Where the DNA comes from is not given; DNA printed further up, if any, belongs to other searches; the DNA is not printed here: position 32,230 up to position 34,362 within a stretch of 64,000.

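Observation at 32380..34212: Uncharacterised 610-aa cytoplasmic protein hard-wired into the chemotaxis cluster (cheW-X-cheX)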

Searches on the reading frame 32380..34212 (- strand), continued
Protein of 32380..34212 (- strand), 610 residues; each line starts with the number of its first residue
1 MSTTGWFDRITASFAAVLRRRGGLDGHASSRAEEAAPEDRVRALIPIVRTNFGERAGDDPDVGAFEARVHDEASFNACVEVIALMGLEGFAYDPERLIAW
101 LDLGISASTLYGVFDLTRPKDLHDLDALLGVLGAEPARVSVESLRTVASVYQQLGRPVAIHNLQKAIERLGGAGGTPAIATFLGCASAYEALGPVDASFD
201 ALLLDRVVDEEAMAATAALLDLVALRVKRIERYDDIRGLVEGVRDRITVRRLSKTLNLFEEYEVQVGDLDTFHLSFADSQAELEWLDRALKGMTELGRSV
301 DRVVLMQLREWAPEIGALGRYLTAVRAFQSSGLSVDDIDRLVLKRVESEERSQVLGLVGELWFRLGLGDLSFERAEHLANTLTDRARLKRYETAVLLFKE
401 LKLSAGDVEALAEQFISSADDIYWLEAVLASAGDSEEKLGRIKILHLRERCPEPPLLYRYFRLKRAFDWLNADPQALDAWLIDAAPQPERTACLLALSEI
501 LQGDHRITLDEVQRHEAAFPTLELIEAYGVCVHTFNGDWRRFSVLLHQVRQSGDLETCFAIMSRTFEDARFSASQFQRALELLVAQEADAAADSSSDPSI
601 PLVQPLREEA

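Call 37: find_related_loci(query=A1, collection=genome_contigs, flank=10000)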
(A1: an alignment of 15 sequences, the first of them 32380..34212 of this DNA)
Query A1 (610 aa) in genome_contigs; peptide patterns used: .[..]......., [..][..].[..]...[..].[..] (x = any residue, [..] = any of these).
16 stretches matched a pattern; 4 encode a relative of the query (tblastn E <= 1e-3); 3 distinct loci.
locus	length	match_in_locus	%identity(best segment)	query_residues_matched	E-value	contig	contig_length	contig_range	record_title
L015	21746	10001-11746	58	1-584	0e+0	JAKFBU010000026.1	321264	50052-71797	MAG: Candidatus Sericytochromatia bacterium isolate LC003 contig-124_6, whole genome shotgun sequence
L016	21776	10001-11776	49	1-583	0e+0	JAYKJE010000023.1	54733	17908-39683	MAG: bacterium isolate 807899 NODE_27153556, whole genome shotgun sequence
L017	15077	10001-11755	59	1-586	0e+0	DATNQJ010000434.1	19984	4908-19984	MAG TPA_asm: Stenomitos sp. isolate SMAG_U16504 k141_466939, whole genome shotgun sequence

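Call 42: find_encoding_contigs(protein=P0013, flank=6000, max_places=1)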
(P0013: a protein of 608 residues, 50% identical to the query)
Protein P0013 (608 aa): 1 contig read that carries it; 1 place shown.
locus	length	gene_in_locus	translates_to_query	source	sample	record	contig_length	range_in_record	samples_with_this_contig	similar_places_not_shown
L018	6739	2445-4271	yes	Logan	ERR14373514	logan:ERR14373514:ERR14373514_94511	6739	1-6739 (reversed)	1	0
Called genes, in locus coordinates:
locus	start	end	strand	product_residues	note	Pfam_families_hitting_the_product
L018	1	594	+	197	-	?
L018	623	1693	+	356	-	PF01312:Bac_export_2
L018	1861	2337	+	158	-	PF01584:CheW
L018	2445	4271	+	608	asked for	-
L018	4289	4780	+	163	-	PF13690:CheX, PF04509:CheC (weak)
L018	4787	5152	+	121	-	PF00072:Response_reg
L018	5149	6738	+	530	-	?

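Call 43: find_encoding_contigs(protein=P0014, flank=6000, max_places=1)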
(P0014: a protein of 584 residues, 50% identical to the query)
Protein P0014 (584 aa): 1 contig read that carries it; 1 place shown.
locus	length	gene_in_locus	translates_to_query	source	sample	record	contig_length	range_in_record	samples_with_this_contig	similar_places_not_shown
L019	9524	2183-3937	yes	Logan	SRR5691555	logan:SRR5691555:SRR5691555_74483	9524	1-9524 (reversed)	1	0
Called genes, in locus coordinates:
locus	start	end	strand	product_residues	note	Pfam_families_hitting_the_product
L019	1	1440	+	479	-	?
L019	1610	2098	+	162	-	PF01584:CheW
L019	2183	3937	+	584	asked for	-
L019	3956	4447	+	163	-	PF13690:CheX, PF04509:CheC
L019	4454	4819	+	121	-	PF00072:Response_reg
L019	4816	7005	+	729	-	PF01627:Hpt, PF02895:H-kinase_dim, PF02518:HATPase_c, PF01584:CheW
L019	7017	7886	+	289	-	PF01739:CheR, PF13847:Methyltransf_31 (faint), PF08242:Methyltransf_12 (faint), PF13649:Methyltransf_25 (faint)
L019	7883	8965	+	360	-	PF00072:Response_reg, PF01339:CheB_methylest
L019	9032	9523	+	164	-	?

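Call 44: find_encoding_contigs(protein=P0010, flank=6000, max_places=1)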
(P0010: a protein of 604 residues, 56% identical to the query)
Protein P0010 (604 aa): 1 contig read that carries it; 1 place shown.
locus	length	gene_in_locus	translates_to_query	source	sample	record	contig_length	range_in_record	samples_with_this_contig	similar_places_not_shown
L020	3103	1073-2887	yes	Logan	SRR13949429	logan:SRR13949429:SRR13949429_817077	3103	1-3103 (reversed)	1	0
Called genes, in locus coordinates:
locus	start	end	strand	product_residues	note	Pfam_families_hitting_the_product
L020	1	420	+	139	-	?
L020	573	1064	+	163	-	PF01584:CheW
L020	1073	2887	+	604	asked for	-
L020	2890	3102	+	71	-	?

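Call 45: find_encoding_contigs(protein=P0021, flank=6000, max_places=1)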
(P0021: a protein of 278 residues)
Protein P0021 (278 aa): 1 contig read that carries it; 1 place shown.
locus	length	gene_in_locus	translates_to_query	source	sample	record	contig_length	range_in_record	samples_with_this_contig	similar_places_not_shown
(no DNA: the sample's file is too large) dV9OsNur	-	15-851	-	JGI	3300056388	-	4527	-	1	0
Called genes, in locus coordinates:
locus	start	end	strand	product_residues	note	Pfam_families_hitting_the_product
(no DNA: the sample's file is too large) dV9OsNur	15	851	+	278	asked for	-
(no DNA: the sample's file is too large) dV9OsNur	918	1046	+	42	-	PF06429:Flg_bbr_C (weak)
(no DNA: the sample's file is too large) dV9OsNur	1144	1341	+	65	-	-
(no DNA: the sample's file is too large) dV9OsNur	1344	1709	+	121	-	PF00072:Response_reg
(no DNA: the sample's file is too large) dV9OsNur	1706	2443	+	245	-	PF01656:CbiA, PF13614:AAA_31 (faint)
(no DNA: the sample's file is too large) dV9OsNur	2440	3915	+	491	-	PF00012:HSP70, PF06723:MreB_Mbl, PF00012:HSP70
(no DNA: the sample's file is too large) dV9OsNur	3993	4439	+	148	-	PF00582:Usp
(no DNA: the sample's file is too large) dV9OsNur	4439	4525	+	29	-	?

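Call 51: find_related_loci(query=A1, collection=metagenome_contigs, flank=8000)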
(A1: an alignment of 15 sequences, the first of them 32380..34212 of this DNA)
Query A1 (610 aa) in metagenome_contigs; peptide patterns used: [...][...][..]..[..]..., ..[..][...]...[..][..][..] (x = any residue, [..] = any of these).
575 stretches matched a pattern; 2 encode a relative of the query (tblastn E <= 1e-3); 2 distinct loci.
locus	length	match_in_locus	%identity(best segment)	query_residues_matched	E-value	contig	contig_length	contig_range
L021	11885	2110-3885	49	1-583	0e+0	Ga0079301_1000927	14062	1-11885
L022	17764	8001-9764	46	5-586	1e-168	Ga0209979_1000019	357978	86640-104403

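Call 52: search_protein_families(library=pfam, alignment_id=A2, max_evalue=5)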
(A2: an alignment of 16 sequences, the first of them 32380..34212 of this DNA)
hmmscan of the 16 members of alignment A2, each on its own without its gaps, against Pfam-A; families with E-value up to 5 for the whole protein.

A. member 1, window:32380-34212:- (610 aa): 0 families

B. families by the number of members that match (of 16 scanned): 12 families
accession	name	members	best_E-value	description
PF18478.7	PIN_10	3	0.00037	PIN like domain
PF07061.16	Swi5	2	0.0006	Swi5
PF18072.6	FGAR-AT_linker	2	0.15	Formylglycinamide ribonucleotide amidotransferase linker domain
PF25568.1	AAA_lid_At3g28540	1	0.044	At3g28540-like, AAA+ ATPase lid domain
PF21651.2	DUF6858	1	0.077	Family of unknown function (DUF6858)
PF08429.16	PLU-1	1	0.091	PLU-1-like protein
PF12460.14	MMS19_C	1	0.14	RNAPII transcription regulator C-terminal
PF04636.18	PA26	1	0.25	PA26 p53-induced protein (sestrin)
PF21304.2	T3S_SPI-1_N0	1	0.26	SPI-1 type 3 secretion system secretin, N0 domain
PF02985.28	HEAT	1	0.84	HEAT repeat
PF09278.17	MerR-DNA-bind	1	2.1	MerR, DNA binding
PF00325.26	Crp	1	2.7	Bacterial regulatory proteins, crp family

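Call 56: fold_search(model_id=the predicted structure, library=pdb)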
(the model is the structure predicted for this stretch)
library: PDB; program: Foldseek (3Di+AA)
matches with E <= 10: 61; with E <= 0.001: 0
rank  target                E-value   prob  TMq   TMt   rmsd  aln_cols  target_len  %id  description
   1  4osl_A                2.1e-02  0.95  0.17  0.20  38.2       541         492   13  Crystal structure of TAL effector reveals the recognition between histidine and guanine (released 2014-05-28)
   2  4osr_A                2.8e-02  0.85  0.15  0.18  44.4       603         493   12  Crystal structure of the S505K mutant of TAL effector dHax3 (released 2014-05-28)
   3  4ot3_B                3.3e-02  0.92  0.17  0.20  41.8       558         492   12  Crystal structure of the S505L mutant of TAL effector dHax3 (released 2014-05-28)
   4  4cj9_A                4.6e-02  0.66  0.15  0.13  38.6       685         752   14  BurrH DNA-binding protein from Burkholderia rhizoxinica in its apo form (released 2014-07-09)
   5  4osr_B                5.8e-02  0.72  0.14  0.17  40.2       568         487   12  Crystal structure of the S505K mutant of TAL effector dHax3 (released 2014-05-28)
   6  4osm_B                7.0e-02  0.72  0.16  0.18  41.9       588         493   11  Crystal structure of the S505H mutant of TAL effector dHax3 (released 2014-05-28)
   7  8ugc_A                7.3e-02  0.20  0.07  0.10  30.8       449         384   12  FD15: Flat repeat helix-turn-helix-turn protein (released 2023-12-27)
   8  4cja_A                7.9e-02  0.60  0.15  0.13  40.9       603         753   14  BurrH DNA-binding protein from Burkholderia rhizoxinica in complex with its target DNA (released 2014-07-09)
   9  6jw3_A                1.0e-01  0.57  0.15  0.18  37.5       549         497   14  Degenerate RVD RG forms a distinct loop conformation (released 2020-04-22)
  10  4ot0_B                1.1e-01  0.60  0.16  0.19  42.0       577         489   11  Crystal structure of the S505T mutant of TAL effector dHax3 (released 2014-05-28)
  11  7upp_B                1.7e-01  0.89  0.18  0.30  16.7       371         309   14  Crystal structure of designed heterotrimeric assembly DHT03_2arm_A21/B21/C long (released 2022-12-14)
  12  7upp_A                2.4e-01  0.57  0.13  0.21  20.6       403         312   14  Crystal structure of designed heterotrimeric assembly DHT03_2arm_A21/B21/C long (released 2022-12-14)
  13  4ost_B                2.4e-01  0.44  0.16  0.19  42.4       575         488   12  Crystal structure of the S505C mutant of TAL effector dHax3 (released 2014-05-28)
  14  8erw_A                3.4e-01  0.95  0.19  0.35  13.4       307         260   12  Precisely patterned nanofibers made from extendable protein multiplexes (released 2023-08-23)
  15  8v2d_J                3.8e-01  0.60  0.14  0.23  16.1       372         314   17  Computational Designed Nanocage O43_129 (released 2024-03-13)
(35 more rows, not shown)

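Call 69: find_homologous_proteins(query=L013:6845-8548:+, max_evalue=1e-50)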
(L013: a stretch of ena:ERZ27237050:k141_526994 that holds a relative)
Query L013:6845-8548:+ (567 aa): 8000 proteins with E <= 1e-50 among 8000 candidates; the best 120 are listed.
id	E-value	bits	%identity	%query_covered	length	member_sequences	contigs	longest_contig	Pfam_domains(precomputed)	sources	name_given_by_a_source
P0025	0.0e+0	1202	94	100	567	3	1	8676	PF17770.8,PF12706.14,PF22505.2,PF23023.2,PF07521.18,PF00753.34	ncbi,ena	-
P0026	1.0e-286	970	76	99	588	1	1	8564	PF17770.8,PF12706.14,PF22505.2,PF23023.2,PF07521.18,PF00753.34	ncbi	-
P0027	5.7e-284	961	74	99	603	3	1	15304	PF17770.8,PF12706.14,PF22505.2,PF23023.2,PF07521.18,PF00753.34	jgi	jgi:ribonuclease J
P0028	7.7e-283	957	75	99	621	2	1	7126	PF17770.8,PF12706.14,PF22505.2,PF23023.2,PF07521.18,PF00753.34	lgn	-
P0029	3.2e-282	955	75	100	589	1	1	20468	PF17770.8,PF12706.14,PF22505.2,PF23023.2,PF07521.18,PF00753.34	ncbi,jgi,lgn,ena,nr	ncbi:MAG: ribonuclease J [Candidatus Sericytochromatia bacterium]|nr:ribonuclease J [Candidatus Tang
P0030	6.0e-280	948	73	99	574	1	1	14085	PF17770.8,PF12706.14,PF22505.2,PF23023.2,PF07521.18,PF00753.34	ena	-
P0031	3.3e-278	942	73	98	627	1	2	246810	PF17770.8,PF12706.14,PF22505.2,PF23023.2,PF07521.18,PF00753.34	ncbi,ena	-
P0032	1.4e-266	904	-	-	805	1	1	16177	PF17770.8,PF12706.14,PF22505.2,PF07521.18,PF00753.34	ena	-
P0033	2.1e-246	837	65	97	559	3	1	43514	PF17770.8,PF12706.14,PF22505.2,PF23023.2,PF07521.18,PF00753.34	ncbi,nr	ncbi:MAG: ribonuclease J [Candidatus Sericytochromatia bacterium]|nr:ribonuclease J [Candidatus Seri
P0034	1.0e-244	831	66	97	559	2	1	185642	PF17770.8,PF12706.14,PF22505.2,PF23023.2,PF07521.18,PF00753.34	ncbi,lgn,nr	ncbi:MAG: ribonuclease J [Candidatus Sericytochromatia bacterium]|nr:ribonuclease J [Candidatus Seri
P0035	5.5e-244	829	65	97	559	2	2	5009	PF17770.8,PF12706.14,PF22505.2,PF23023.2,PF07521.18,PF00753.34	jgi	jgi:ribonuclease J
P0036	1.3e-238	811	63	97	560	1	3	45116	PF17770.8,PF12706.14,PF22505.2,PF23023.2,PF07521.18,PF00753.34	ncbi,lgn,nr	ncbi:MAG: ribonuclease J [Candidatus Sericytochromatia bacterium]|nr:ribonuclease J [Candidatus Seri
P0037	8.6e-232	789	62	98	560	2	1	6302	PF17770.8,PF12706.14,PF22505.2,PF07521.18,PF00753.34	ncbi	ncbi:MAG TPA: ribonuclease J [Chroococcales cyanobacterium]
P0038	1.9e-228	778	62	98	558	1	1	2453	PF17770.8,PF12706.14,PF22505.2,PF07521.18,PF00753.34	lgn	-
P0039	6.3e-227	773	61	98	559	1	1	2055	PF17770.8,PF12706.14,PF22505.2,PF23023.2,PF07521.18,PF00753.34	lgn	-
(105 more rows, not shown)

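Call 70: search_protein_families(library=pfam, proteins=[P0002, P0004, P0008, P0010, P0012, P0013, P0014, P0015, P0017, P0018], max_evalue=0.1)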
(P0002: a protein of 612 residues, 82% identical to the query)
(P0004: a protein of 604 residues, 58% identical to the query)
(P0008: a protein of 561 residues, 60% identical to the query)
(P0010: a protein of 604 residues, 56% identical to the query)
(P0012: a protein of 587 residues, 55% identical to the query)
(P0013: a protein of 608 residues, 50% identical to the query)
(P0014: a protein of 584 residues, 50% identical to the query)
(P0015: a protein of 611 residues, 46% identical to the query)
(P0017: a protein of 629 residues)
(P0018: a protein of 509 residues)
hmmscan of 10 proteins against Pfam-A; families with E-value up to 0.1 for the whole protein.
P0002 (612 aa): 0 families

P0004 (604 aa): 1 family
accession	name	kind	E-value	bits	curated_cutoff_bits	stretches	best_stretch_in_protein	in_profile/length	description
PF18478.7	PIN_10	-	0.0049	17.3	26.2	0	379-427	3-49/84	PIN like domain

P0008 (561 aa): 2 families
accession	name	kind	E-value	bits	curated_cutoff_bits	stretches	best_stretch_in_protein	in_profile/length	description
PF18478.7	PIN_10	-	0.00059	20.3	26.2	0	198-245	4-49/84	PIN like domain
PF07061.16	Swi5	-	0.0006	20.3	22.1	1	171-220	29-78/80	Swi5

P0010 (604 aa): 0 families

P0012 (587 aa): 1 family
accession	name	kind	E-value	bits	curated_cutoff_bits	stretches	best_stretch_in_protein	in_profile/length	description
PF08429.16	PLU-1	-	0.091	12.4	28.5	0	203-279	98-171/338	PLU-1-like protein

P0013 (608 aa): 2 families
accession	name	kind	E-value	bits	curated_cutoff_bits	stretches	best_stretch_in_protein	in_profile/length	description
PF18478.7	PIN_10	-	0.00037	20.9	26.2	0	246-293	2-47/84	PIN like domain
PF25568.1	AAA_lid_At3g28540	-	0.044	14.1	27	0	396-427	22-50/75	At3g28540-like, AAA+ ATPase lid domain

P0014 (584 aa): 0 families

P0015 (611 aa): 1 family
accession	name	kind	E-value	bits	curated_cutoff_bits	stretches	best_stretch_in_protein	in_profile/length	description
PF21651.2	DUF6858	-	0.077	13.6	27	0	236-268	22-54/129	Family of unknown function (DUF6858)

P0017 (629 aa): 0 families

P0018 (509 aa): 0 families
